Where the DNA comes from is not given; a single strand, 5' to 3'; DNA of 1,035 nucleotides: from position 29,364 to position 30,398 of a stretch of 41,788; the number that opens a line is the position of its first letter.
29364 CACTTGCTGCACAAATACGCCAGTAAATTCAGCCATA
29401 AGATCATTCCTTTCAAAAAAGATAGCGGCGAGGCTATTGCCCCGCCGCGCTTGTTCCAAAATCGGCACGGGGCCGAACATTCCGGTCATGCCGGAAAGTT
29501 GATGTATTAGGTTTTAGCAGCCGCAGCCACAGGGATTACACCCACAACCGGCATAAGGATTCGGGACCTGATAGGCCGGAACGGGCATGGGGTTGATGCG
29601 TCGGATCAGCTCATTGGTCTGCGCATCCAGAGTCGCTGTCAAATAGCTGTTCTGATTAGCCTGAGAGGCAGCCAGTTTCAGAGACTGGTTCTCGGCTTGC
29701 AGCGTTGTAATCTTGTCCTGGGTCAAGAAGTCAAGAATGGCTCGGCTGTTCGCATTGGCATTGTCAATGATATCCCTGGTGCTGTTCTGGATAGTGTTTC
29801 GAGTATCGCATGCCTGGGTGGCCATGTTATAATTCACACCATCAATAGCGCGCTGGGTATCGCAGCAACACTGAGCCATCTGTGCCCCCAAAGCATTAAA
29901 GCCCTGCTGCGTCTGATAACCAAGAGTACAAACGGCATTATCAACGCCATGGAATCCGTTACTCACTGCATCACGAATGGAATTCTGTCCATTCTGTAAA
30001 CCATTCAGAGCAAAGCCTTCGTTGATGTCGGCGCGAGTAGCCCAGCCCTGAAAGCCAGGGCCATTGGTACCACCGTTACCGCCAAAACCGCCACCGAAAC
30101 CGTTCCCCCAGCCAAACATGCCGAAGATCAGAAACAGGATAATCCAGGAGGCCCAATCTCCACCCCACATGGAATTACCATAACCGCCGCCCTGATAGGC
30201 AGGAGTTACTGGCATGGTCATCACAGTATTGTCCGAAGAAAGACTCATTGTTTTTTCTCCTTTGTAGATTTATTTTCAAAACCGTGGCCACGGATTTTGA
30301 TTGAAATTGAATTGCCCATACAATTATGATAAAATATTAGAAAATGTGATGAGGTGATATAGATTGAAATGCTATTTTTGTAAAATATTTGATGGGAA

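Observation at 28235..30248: Four-gene cargo operon next to attP that looks like spore-surface (exosporium/coat-like) proteins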

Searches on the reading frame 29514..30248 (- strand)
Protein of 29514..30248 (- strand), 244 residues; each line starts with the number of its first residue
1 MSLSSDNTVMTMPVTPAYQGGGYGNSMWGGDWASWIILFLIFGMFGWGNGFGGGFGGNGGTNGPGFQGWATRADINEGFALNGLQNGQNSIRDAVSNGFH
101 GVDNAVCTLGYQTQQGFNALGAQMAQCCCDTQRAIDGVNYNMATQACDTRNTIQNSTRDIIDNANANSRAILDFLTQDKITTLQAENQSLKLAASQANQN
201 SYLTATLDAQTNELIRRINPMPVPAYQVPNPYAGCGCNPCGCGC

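Call 3: search_protein_families(library=pfam, proteins=[window:29514-30248:-], max_evalue=0.1)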
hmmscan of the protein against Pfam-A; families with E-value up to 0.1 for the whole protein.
window:29514-30248:- (244 aa): 1 family
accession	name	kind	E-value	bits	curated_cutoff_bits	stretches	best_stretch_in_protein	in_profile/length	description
PF04900.18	Fcf1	-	0.095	13.5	21.4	0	188-223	52-87/99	Fcf1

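Call 7: search_protein_families(library=phrogs, proteins=[window:29514-30248:-], max_evalue=0.01)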
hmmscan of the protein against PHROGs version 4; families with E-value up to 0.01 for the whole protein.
window:29514-30248:- (244 aa): 1 family
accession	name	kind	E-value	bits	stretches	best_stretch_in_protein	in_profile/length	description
phrog_16490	-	unknown function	2e-92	310.9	1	1-244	1-281/286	-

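Call 11: search_solved_structures(query=window:29514-30248:-, max_evalue=10, show_alignments=2)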
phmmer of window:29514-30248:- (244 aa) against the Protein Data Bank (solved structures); distinct sequences matched with E-value up to 10: 2.
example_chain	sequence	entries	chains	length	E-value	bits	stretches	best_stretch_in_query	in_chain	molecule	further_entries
8dfv_A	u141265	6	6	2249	0.81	12.6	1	194-236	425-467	Endoribonuclease Dcr-1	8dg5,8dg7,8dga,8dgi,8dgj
5e5w_B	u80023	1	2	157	1.7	11.5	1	112-162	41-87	Hemagglutinin-esterase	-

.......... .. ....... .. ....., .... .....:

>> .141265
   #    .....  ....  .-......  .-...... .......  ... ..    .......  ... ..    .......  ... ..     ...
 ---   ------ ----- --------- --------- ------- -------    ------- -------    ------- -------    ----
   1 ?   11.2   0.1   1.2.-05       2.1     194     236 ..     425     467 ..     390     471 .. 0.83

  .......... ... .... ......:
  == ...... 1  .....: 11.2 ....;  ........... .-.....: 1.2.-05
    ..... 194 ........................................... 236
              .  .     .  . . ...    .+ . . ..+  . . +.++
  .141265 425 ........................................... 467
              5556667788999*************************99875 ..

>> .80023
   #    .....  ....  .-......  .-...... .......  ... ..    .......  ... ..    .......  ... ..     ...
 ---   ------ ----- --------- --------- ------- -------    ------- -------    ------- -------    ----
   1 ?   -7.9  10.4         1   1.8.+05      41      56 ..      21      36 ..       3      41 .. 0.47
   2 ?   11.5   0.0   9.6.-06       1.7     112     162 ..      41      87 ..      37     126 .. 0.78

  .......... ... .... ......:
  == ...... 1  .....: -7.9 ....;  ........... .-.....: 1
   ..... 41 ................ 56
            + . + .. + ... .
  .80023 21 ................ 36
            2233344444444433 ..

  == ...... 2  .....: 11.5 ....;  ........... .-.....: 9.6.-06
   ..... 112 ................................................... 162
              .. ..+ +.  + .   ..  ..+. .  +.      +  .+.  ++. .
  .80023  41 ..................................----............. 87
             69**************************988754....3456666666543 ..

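Call 13: find_homologous_proteins(query=window:29514-30248:-)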
Query window:29514-30248:- (244 aa): 8000 proteins with E <= 0.001 among 8000 candidates; the best 120 are listed.
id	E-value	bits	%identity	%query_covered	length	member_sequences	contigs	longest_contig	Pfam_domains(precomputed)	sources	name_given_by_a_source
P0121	6.8e-164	562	100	100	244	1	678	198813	-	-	-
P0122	9.2e-164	561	100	100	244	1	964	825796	-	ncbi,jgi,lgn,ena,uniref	ncbi:hypothetical protein [Evtepia gabavorous]|jgi:hypothetical protein|uniref:hypothetical protein 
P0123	1.3e-163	561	100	100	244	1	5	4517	-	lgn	-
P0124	1.4e-163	561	100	100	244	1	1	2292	-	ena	-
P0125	1.8e-163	560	100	100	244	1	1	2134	-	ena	-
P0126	1.8e-163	560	100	100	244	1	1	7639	-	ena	-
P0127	1.9e-163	560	100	100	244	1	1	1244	-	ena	-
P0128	1.9e-163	560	99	100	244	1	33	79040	-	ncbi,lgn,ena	-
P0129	2.4e-163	560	99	100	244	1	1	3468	-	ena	-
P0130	2.4e-163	560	99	100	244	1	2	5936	-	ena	-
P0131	2.5e-163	560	100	100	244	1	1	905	-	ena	-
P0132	2.5e-163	560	100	100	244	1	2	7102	-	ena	-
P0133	2.5e-163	560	100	100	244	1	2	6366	-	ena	-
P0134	2.5e-163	560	99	100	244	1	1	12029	-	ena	-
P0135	2.5e-163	560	100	100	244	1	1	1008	-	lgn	-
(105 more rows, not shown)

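Call 14: search_dna_similar(query=window:29514-30248:-, collection=phages, mode=protein, max_rows=40)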
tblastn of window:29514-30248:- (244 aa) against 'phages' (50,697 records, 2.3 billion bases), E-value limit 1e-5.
Records with a match: 44; places in all: 44; records where one place covers at least 80% of the query: 15.
Best place of each record, by identity: 60-80% 1; <60% 43.
By first word of the organism name: Bacteriophage 22; uncultured 9; Dulem 5; Clostridium 5; bajarodcaudo 2; Bacteroides 1.
By host as written in the record: - 32; Clostridium perfringens 3; Varecia variegata 2; Propithecus coquereli 2; Peromyscus fraterculus 1; Eulemur fulvus collaris 1; Bacteroides uniformis MB20-41 1; Clostridium perfringens 2589 1; and 1 more.
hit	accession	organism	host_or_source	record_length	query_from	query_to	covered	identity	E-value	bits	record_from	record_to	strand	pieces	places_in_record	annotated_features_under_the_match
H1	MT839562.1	Bacteriophage sp.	human fecal samples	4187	69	233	68%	68.2%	3e-74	249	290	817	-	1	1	record has no annotation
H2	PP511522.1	Dulem virus 35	Varecia variegata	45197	21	231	86%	51.9%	2e-51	184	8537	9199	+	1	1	hypothetical protein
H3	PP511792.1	Dulem virus 33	Propithecus coquereli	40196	1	233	95%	44.4%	7e-37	142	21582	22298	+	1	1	hypothetical protein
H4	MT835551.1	Bacteriophage sp.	human fecal samples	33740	1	232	95%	43.4%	8e-36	139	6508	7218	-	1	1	record has no annotation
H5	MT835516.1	Bacteriophage sp.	human fecal samples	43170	7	231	92%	44.5%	2e-44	164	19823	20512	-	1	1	record has no annotation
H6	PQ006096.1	bajarodcaudo virus 5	Peromyscus fraterculus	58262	12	231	90%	44.8%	4e-44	163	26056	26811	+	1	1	hypothetical protein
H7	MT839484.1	Bacteriophage sp.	human fecal samples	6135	2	232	95%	42.1%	3e-36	141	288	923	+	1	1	record has no annotation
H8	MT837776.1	Bacteriophage sp.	human fecal samples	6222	24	231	85%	46.6%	2e-47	172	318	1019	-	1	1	record has no annotation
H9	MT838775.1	Bacteriophage sp.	human fecal samples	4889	14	231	89%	43.3%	1e-41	156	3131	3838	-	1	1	record has no annotation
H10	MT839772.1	Bacteriophage sp.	human fecal samples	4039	14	231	89%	42.9%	8e-41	154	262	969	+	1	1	record has no annotation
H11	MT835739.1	Bacteriophage sp.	human fecal samples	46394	14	232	90%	41.7%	8e-41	154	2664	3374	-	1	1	record has no annotation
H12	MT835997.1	Bacteriophage sp.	human fecal samples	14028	20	231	87%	42.1%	7e-40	151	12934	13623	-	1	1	record has no annotation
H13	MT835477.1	Bacteriophage sp.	human fecal samples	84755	14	233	90%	39.2%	1e-36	142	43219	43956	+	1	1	record has no annotation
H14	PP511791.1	Dulem virus 39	Propithecus coquereli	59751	3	232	94%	32.4%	8e-17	85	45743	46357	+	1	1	hypothetical protein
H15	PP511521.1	Dulem virus 36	Varecia variegata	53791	27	232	84%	32.9%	3e-13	74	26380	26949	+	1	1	hypothetical protein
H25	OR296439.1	Bacteroides phage C3_41T2LP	Bacteroides uniformis MB20-41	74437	78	231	63%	32.1%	9e-10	64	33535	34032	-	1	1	outer capsid protein/viral fiber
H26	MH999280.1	Clostridium phage CPD1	Clostridium perfringens 2589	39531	71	232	66%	30.2%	5e-11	68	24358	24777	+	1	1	hypothetical protein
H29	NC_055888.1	uncultured phage cr52_1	human feces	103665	81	232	62%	30.0%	4e-8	59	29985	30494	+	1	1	spike protein/glycoprotein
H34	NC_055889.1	uncultured phage cr53_1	human feces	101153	81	232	62%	29.3%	3e-10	66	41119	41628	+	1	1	spike protein/glycoprotein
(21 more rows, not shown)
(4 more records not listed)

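Call 17: get_annotated_region(hit=H26, flank=6000)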
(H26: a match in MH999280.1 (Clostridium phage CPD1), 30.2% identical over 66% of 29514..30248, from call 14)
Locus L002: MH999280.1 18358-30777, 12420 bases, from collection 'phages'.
description: Clostridium phage CPD1, complete genome.
organism: Clostridium phage CPD1 (NCBI taxid 2420238)
taxonomy: Viruses; Duplodnaviria; Heunggongvirae; Uroviricota; Caudoviricetes
host: Clostridium perfringens 2589; source: -; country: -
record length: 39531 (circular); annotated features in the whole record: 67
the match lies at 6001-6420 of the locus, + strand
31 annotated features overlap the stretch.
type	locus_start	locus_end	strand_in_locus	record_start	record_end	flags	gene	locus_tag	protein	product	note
CDS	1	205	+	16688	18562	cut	-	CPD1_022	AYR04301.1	endopeptidase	-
CDS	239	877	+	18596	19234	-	-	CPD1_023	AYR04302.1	N-acetylmuramoyl-L-alanine amidase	-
CDS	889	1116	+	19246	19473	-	-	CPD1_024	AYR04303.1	putative holin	-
CDS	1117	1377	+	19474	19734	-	-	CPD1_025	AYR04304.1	recombination related exonuclease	-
CDS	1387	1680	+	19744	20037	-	-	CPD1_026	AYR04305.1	hypothetical protein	-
CDS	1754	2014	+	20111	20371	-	-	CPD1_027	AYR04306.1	hypothetical protein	-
CDS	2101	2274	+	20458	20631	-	-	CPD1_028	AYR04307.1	hypothetical protein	-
CDS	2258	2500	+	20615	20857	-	-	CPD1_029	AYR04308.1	hypothetical protein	-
CDS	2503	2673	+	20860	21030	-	-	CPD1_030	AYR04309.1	hypothetical protein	-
CDS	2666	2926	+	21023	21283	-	-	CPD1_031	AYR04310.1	hypothetical protein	-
CDS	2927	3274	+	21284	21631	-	-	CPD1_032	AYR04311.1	hypothetical protein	-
CDS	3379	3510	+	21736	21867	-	-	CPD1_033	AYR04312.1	hypothetical protein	-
CDS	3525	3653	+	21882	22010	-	-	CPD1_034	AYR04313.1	hypothetical protein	-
CDS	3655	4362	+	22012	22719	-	-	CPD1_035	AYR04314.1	DNA binding protein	kilA protein, putative phage-related DNA binding protein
CDS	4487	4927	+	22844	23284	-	-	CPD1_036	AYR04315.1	hypothetical protein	-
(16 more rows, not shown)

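Call 18: get_annotated_region(hit=H3, flank=7000)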
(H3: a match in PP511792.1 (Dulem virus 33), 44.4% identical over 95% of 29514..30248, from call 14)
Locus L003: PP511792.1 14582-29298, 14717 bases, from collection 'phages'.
description: Dulem virus 33 isolate Duke_28FS_2, complete genome.
organism: Dulem virus 33 (NCBI taxid 3145751)
taxonomy: Viruses; Duplodnaviria; Heunggongvirae; Uroviricota; Caudoviricetes
host: Propithecus coquereli; source: feces; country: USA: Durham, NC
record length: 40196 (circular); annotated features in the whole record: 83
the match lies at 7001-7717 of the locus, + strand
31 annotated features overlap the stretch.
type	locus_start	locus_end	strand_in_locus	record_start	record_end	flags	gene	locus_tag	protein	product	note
CDS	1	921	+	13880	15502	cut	-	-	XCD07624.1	hypothetical protein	-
CDS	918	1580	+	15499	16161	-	-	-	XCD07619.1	hypothetical protein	-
CDS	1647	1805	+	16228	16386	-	-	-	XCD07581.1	hypothetical protein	-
CDS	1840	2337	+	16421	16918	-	-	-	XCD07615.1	hypothetical protein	-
CDS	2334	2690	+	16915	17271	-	-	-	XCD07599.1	hypothetical protein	-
CDS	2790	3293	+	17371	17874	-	-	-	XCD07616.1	hypothetical protein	-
CDS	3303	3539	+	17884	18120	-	-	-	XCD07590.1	hypothetical protein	-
CDS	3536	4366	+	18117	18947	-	-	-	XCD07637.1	PGrP protein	-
CDS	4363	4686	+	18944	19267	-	-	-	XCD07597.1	hypothetical protein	-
CDS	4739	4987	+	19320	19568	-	-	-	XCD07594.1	hypothetical protein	-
CDS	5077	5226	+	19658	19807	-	-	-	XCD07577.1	hypothetical protein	-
CDS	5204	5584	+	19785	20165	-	-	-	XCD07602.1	hypothetical protein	-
CDS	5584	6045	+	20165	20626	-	-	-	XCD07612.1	hypothetical protein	-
CDS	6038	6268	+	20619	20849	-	-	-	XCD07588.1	hypothetical protein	-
CDS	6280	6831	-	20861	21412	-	-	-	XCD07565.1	endonuclease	-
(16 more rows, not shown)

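Call 19: get_annotated_region(hit=H29, flank=5000)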
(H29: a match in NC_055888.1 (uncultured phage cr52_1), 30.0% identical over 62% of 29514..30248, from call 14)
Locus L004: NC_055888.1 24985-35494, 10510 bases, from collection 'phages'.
description: CrAssphage cr52_1, complete genome.
organism: uncultured phage cr52_1 (NCBI taxid 2772079)
taxonomy: Viruses; Duplodnaviria; Heunggongvirae; Uroviricota; Caudoviricetes; Crassvirales; Suoliviridae; Loutivirinae; Buchavirus; Buchavirus copri
host: -; source: human feces; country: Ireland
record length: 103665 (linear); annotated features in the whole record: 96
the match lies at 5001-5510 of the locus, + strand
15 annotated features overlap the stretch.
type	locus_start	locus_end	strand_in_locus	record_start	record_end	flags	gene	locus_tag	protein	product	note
CDS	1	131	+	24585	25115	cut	-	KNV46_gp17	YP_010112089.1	hypothetical protein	gp_67126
CDS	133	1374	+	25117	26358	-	-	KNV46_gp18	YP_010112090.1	tail protein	gp_67127; similar to sulfatase, major tropism determinant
CDS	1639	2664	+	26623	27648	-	-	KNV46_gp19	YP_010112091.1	Reverse transcriptase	gp_67128; Intron reverse transcriptase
CDS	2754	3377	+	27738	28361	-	-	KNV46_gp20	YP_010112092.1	hypothetical protein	gp_67129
CDS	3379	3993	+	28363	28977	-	-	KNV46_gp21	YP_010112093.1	lysis regulatory protein-like protein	gp_67130; Similar to phage lysis regulatory protein LysB, cell division protein FtsL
CDS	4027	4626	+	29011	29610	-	-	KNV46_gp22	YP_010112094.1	RNA polymerase sigma factor/ubiquitin-like protein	gp_67131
CDS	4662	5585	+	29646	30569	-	-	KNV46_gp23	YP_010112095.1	spike protein/glycoprotein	gp_67132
CDS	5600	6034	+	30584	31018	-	-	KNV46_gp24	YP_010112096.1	hypothetical protein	gp_67133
CDS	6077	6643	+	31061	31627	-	-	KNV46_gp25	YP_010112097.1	hypothetical protein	gp_67134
CDS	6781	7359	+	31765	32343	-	-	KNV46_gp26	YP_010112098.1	HNH endonuclease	gp_67135; HNH endonuclease [Lactobacillus phage phiAQ113]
CDS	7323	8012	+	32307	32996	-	-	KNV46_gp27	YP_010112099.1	virion structural protein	gp_67136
CDS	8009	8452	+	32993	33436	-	-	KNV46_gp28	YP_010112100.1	peptidoglycan-associated protein-like protein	gp_67137; Similar to peptidoglycan-associated proteinhistidine kinase response regulator, glycine zipper domain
CDS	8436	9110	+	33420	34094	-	-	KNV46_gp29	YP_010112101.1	homing endonuclease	gp_67138; Intron endonuclease, GIY-YIG intron endonuclease domain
CDS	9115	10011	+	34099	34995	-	-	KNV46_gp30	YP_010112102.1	tail tubular protein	gp_67139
CDS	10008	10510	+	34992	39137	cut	-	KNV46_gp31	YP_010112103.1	virion structural protein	gp_67140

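Call 20: get_annotated_region(hit=H25, flank=5000)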
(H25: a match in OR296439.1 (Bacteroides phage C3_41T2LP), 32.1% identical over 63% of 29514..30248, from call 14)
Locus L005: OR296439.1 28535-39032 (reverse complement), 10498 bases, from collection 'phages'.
description: Bacteroides phage C3_41T2LP, complete genome.
organism: Bacteroides phage C3_41T2LP (NCBI taxid 3070809)
taxonomy: Viruses; Duplodnaviria; Heunggongvirae; Uroviricota; Caudoviricetes
host: Bacteroides uniformis MB20-41; source: phage plaques of the host; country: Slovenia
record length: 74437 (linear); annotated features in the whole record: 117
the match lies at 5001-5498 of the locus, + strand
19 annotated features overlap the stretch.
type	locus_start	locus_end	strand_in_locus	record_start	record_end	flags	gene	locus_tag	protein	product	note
CDS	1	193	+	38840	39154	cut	-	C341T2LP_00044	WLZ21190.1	hypothetical protein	-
CDS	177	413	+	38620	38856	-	-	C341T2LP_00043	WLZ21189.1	hypothetical protein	-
CDS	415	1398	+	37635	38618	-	-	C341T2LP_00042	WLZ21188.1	viral recombinase family protein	YqaJ viral recombinase family protein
CDS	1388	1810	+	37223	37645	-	-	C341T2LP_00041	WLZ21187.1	hypothetical protein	-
CDS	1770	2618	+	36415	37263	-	-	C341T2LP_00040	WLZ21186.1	RecT protein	-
CDS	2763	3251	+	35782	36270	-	-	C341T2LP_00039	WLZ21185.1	holliday junction resolvase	-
CDS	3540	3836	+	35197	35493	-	-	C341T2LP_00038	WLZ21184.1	chromosomal replication initiator protein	-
CDS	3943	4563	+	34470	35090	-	-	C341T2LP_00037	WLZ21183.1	DNA endonuclease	DNA endonuclease I-HmuI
CDS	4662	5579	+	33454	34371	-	-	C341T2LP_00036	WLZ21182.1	outer capsid protein/viral fiber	-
CDS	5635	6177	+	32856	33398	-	-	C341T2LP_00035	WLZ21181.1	hypothetical protein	-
CDS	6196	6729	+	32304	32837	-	-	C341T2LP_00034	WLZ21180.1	hypothetical protein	-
CDS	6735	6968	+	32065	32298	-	-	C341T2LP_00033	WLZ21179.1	hypothetical protein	-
CDS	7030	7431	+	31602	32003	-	-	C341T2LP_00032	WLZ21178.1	hypothetical protein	-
CDS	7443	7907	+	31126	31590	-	-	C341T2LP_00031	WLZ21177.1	PolyVal metallopeptidase superfamily domain protein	-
CDS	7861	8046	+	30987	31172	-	-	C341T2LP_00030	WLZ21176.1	hypothetical protein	-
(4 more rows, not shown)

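Call 29: search_protein_families(library=ncbifam, proteins=[window:29514-30248:-], max_evalue=0.1)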
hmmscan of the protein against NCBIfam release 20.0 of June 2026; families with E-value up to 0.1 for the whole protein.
window:29514-30248:- (244 aa): 2 families
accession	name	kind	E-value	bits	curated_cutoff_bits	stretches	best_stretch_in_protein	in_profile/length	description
NF041792.2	2_anti-phage_ZorA2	equivalog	0.015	13.9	700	1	88-218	357-484/550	type II Zorya anti-phage system protein ZorA2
NF033916.0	antiphage_ZorA_3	subfamily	0.05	12.5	250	1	81-200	283-401/509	anti-phage ZorAB system protein ZorA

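Call 52: search_protein_families(library=pfam, proteins=[L002:6544-6918:+, L004:5600-6031:+, L005:5635-6174:+, L004:4027-4623:+, L005:6196-6726:+, L005:4662-5576:+, L002:5842-6456:+], max_evalue=0.05)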
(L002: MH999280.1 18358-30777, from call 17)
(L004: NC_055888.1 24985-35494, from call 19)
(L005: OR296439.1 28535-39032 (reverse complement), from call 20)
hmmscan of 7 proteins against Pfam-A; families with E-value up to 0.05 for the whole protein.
L002:6544-6918:+ (125 aa): 0 families

L004:5600-6031:+ (144 aa): 0 families

L005:5635-6174:+ (180 aa): 0 families

L004:4027-4623:+ (199 aa): 1 family
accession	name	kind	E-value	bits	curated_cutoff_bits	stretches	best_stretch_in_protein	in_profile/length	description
PF25223.1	DUF7841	-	8.6e-43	145.7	25.2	1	5-115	4-113/114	Domain of unknown function (DUF7841)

L005:6196-6726:+ (177 aa): 7 families
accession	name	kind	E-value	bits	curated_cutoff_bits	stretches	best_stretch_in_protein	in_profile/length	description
PF07426.16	Dynactin_p22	-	0.00027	21.2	25.2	1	79-168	17-113/168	Dynactin subunit p22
PF15188.11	CCDC-167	-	0.0034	18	27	1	113-173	10-70/84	Coiled-coil domain-containing protein 167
PF07851.19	TMEM120A-B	-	0.015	15.1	29.8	1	85-165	15-93/324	TMEM120A/B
PF04871.18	Uso1_p115_C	-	0.03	15.1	28.4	0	113-170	14-71/121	Uso1 / p115 like vesicle tethering protein, C terminal region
PF10312.14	Cactin_mid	-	0.03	14.5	23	1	72-148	59-137/194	Conserved mid region of cactin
PF03836.20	RasGAP_C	-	0.047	14.2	26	0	88-158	45-99/137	RasGAP C-terminus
PF11932.13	DUF3450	-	0.049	13.4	32.6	0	93-164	27-98/241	Protein of unknown function (DUF3450)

L005:4662-5576:+ (305 aa): 1 family
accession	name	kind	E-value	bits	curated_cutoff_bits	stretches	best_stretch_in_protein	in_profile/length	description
PF14502.12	HTH_41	-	0.039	13.8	25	0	116-138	8-30/48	Helix-turn-helix domain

L002:5842-6456:+ (205 aa): 1 family
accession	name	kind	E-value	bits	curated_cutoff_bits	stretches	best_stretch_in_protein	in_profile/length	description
PF03698.18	UPF0180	-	0.00038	21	25.4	1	85-149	12-76/77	Uncharacterised protein family (UPF0180)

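Call 65: search_solved_structures(query=A5, max_evalue=10, show_alignments=2)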
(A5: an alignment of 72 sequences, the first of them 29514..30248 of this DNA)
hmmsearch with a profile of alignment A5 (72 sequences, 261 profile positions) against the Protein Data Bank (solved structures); distinct sequences matched with E-value up to 10: 147 (the best 60 are shown).
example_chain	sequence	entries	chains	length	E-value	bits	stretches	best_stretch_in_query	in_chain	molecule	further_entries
8ov6_B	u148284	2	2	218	0.25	14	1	207-259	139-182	DDB1- and CUL4-associated factor 16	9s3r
8g46_B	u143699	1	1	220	0.25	14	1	207-259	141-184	DDB1- and CUL4-associated factor 16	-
3hto_B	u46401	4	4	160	0.3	13.7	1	49-125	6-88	Hemagglutinin HA2 chain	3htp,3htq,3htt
1ruz_I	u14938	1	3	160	0.35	13.5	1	49-128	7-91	hemagglutinin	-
7uyi_A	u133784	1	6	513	0.37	13.4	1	49-127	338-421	COBRA P1 HA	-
9yoj_B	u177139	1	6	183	0.38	13.4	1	44-120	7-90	Hemagglutinin HA2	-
1rd8_B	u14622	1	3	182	0.4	13.3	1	49-128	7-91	hemagglutinin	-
4jug_B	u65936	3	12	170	0.42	13.2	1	49-128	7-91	Hemagglutinin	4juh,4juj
8ct6_B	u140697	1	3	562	0.43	13.2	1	49-127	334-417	COBRA P1 HA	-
4gxu_B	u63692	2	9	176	0.46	13.1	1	49-128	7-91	Hemagglutinin HA2 chain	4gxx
2wrg_I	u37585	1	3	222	0.48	13.1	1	49-128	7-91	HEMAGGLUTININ HA2 CHAIN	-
3gbn_B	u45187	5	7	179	0.51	13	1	49-128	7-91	Hemagglutinin | Hemagglutinin, HA2 Subunit | Hemagglutinin HA2 chain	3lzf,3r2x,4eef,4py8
5vmc_B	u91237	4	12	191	0.52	12.9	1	49-128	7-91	Hemagglutinin HA2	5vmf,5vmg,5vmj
1rv0_I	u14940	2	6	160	0.52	12.9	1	49-125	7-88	hemagglutinin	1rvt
8t1g_B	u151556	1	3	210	0.54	12.9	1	44-120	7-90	Hemagglutinin HA2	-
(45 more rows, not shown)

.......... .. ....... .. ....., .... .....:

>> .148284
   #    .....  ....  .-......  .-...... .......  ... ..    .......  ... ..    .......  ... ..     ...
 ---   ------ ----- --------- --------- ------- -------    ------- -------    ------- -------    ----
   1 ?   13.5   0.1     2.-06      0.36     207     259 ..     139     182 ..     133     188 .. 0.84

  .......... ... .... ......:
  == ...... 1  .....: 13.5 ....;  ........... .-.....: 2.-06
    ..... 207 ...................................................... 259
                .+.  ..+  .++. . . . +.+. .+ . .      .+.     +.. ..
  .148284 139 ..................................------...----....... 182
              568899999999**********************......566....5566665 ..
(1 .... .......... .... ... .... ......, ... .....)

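Call 68: search_protein_families(library=padloc, proteins=[window:29514-30248:-], max_evalue=0.01)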
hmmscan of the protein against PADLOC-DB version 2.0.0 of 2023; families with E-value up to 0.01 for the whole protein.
window:29514-30248:- (244 aa): 0 families
